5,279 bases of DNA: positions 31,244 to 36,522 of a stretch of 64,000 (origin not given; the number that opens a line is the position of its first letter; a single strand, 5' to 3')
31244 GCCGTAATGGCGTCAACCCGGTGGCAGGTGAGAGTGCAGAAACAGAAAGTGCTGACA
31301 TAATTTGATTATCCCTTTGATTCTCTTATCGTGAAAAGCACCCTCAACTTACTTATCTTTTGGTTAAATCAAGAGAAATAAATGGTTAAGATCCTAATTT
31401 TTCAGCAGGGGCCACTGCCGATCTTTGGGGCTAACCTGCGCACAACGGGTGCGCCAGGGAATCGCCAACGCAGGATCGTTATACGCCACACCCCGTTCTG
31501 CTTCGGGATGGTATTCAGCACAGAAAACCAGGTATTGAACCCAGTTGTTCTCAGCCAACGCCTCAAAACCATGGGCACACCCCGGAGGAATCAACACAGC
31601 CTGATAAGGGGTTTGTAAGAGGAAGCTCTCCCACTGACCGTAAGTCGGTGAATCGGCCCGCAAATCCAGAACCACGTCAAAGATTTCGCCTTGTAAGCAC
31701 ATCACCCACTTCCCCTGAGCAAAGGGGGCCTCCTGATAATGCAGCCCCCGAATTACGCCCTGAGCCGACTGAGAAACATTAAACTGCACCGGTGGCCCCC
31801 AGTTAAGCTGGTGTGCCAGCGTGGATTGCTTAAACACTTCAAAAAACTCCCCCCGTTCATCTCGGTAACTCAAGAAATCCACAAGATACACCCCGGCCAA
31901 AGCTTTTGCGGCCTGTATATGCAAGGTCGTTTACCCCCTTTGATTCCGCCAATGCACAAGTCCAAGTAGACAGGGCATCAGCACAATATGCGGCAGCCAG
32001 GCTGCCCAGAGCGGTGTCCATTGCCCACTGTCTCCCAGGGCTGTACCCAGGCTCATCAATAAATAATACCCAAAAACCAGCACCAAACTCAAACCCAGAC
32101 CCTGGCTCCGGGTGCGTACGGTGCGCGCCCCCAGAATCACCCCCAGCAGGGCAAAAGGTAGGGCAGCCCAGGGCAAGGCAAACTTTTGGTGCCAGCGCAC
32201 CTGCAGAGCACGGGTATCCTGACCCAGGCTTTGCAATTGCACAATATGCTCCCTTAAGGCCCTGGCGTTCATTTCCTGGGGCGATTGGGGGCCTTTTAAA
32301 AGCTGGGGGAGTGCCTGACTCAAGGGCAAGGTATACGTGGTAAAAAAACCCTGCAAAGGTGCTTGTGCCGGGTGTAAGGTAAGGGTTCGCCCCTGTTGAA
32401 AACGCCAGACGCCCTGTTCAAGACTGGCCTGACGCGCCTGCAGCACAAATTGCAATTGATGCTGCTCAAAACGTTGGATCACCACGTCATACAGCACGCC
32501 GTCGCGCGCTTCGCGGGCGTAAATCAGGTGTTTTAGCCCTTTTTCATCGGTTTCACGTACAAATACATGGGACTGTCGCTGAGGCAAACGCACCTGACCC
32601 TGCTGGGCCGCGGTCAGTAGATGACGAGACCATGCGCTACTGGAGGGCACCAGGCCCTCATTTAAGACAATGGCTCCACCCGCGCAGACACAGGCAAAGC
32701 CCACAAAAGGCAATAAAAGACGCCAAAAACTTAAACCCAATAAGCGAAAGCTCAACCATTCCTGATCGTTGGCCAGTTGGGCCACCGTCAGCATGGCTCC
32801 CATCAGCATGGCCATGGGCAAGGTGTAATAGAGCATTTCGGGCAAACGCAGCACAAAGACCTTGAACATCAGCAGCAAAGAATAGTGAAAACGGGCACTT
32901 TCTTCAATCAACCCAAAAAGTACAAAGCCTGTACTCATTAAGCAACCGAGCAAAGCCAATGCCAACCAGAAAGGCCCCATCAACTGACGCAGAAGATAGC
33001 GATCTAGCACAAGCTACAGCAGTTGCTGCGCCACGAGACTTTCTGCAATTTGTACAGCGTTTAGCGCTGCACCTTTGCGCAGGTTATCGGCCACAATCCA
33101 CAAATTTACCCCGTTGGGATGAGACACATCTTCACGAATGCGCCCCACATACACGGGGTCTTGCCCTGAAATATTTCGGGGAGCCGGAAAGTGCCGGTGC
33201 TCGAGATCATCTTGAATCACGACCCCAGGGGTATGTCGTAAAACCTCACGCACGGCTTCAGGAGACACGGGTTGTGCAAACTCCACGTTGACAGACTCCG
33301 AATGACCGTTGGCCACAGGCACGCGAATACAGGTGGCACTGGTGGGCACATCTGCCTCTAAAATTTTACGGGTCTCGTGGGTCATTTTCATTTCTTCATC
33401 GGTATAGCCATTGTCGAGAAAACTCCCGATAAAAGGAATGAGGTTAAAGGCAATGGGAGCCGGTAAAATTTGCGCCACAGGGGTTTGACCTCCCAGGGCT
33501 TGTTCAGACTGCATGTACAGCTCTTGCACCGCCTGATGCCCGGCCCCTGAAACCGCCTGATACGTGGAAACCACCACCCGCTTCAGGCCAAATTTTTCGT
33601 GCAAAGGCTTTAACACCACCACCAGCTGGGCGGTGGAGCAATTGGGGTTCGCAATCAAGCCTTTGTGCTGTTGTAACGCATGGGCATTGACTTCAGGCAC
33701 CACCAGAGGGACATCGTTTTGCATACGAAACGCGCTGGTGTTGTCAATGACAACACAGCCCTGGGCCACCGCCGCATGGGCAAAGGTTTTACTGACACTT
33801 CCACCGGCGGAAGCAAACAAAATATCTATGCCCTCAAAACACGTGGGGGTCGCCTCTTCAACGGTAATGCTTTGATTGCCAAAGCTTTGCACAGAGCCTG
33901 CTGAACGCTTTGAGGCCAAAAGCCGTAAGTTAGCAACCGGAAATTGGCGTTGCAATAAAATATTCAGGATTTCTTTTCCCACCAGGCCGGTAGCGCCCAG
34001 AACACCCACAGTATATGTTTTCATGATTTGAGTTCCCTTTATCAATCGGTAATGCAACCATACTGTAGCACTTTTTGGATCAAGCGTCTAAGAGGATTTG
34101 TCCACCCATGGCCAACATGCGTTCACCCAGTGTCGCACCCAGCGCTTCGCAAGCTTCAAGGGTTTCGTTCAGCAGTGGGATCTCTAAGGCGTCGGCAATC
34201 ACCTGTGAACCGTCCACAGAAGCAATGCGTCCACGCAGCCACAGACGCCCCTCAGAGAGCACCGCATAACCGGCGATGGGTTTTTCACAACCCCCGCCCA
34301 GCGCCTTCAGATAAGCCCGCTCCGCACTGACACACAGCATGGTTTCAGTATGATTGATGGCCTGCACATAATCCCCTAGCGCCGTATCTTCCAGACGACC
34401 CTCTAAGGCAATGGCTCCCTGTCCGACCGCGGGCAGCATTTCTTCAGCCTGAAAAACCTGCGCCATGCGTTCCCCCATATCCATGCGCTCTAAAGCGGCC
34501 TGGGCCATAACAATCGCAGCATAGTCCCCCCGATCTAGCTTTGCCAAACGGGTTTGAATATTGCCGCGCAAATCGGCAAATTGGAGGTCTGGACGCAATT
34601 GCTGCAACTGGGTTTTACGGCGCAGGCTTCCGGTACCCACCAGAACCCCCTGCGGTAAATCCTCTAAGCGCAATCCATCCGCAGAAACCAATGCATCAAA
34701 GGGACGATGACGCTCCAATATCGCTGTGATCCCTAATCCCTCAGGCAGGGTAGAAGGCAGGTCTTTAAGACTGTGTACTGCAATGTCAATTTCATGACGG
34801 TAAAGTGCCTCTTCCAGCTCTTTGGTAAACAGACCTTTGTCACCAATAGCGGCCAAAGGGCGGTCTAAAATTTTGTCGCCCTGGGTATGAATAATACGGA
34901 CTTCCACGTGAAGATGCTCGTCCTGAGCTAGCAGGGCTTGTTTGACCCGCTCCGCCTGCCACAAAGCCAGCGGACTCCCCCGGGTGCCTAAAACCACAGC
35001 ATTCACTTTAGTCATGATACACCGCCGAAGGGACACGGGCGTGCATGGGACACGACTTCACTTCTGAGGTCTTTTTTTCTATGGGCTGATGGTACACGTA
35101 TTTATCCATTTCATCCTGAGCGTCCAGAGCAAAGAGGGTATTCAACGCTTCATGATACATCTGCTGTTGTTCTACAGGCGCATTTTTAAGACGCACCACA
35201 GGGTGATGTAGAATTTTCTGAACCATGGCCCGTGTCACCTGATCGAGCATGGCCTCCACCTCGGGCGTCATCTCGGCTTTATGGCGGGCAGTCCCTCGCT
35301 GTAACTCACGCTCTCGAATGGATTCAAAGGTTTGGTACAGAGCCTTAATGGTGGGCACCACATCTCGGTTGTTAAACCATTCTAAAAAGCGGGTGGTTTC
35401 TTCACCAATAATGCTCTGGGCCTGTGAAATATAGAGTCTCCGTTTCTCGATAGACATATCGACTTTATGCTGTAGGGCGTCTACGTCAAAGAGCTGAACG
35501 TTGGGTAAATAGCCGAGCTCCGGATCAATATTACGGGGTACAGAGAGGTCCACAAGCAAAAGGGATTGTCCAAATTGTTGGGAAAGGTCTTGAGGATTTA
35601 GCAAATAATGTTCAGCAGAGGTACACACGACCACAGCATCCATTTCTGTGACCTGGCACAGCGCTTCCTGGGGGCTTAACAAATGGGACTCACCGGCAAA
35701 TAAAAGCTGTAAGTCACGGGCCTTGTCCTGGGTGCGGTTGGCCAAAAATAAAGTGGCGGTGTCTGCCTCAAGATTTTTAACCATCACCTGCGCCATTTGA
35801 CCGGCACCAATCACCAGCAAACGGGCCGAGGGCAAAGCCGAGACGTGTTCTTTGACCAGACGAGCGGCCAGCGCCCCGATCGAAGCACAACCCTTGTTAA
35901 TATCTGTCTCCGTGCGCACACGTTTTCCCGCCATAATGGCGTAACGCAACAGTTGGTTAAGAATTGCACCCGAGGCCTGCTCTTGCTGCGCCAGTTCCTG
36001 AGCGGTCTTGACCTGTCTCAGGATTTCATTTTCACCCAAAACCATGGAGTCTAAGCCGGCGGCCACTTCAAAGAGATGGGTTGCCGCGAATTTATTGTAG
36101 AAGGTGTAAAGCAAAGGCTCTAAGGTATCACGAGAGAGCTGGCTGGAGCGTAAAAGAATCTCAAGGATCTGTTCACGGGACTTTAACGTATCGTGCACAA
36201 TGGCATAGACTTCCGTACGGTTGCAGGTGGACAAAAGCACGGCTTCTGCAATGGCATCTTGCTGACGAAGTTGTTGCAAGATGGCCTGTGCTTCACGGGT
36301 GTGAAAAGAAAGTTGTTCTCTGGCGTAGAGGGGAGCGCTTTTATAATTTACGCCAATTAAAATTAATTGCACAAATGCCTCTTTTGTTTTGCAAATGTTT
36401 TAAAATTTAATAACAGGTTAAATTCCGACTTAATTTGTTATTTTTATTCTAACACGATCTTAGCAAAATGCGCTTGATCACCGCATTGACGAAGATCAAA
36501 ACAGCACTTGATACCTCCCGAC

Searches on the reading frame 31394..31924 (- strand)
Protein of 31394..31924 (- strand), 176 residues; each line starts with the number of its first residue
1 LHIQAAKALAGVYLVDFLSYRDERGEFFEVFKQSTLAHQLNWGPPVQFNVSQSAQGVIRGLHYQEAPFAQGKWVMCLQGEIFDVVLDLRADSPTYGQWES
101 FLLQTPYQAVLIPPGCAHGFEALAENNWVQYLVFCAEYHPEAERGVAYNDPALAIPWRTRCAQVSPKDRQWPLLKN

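Call 28: search_protein_families(library=pfam, proteins=[window:31394-31924:-], max_evalue=0.001)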
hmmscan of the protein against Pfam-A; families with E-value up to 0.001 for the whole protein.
window:31394-31924:- (176 aa): 1 family
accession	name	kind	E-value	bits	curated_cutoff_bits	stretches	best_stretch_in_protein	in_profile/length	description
PF00908.23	dTDP_sugar_isom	-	7.6e-53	179.1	27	1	8-175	3-167/168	dTDP-4-dehydrorhamnose 3,5-epimerase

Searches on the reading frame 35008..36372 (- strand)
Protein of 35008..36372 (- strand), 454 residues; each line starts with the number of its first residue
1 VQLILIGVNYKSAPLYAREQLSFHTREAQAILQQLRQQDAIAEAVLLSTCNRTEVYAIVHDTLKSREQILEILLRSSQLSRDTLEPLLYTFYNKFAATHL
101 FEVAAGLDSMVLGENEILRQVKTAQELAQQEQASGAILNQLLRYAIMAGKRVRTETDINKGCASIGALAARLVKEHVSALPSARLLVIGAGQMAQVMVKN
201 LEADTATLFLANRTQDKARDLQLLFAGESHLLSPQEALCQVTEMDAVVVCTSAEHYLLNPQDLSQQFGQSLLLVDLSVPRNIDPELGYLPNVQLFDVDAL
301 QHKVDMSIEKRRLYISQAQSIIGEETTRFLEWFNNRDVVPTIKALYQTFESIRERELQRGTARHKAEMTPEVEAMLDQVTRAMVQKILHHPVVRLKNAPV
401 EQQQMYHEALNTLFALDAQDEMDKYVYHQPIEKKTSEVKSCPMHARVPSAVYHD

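Call 17: search_protein_families(library=pfam, proteins=[window:35008-36372:-], max_evalue=0.001)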
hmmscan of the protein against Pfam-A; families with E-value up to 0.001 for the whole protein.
window:35008-36372:- (454 aa): 4 families
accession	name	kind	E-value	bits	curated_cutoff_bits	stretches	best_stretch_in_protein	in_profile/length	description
PF05201.20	GlutR_N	-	1.6e-49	168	27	1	6-156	1-151/151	Glutamyl-tRNAGlu reductase, N-terminal domain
PF01488.26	Shikimate_DH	-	2.4e-27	96.1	24.3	1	172-302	2-137/138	Shikimate / quinate 5-dehydrogenase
PF00745.25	GlutR_dimer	-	4.1e-25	88.4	22.9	1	317-416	1-99/99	Glutamyl-tRNAGlu reductase, dimerisation domain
PF03807.23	F420_oxidored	-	0.00019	22.4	21.6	0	187-275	4-90/94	NADP oxidoreductase coenzyme F420-dependent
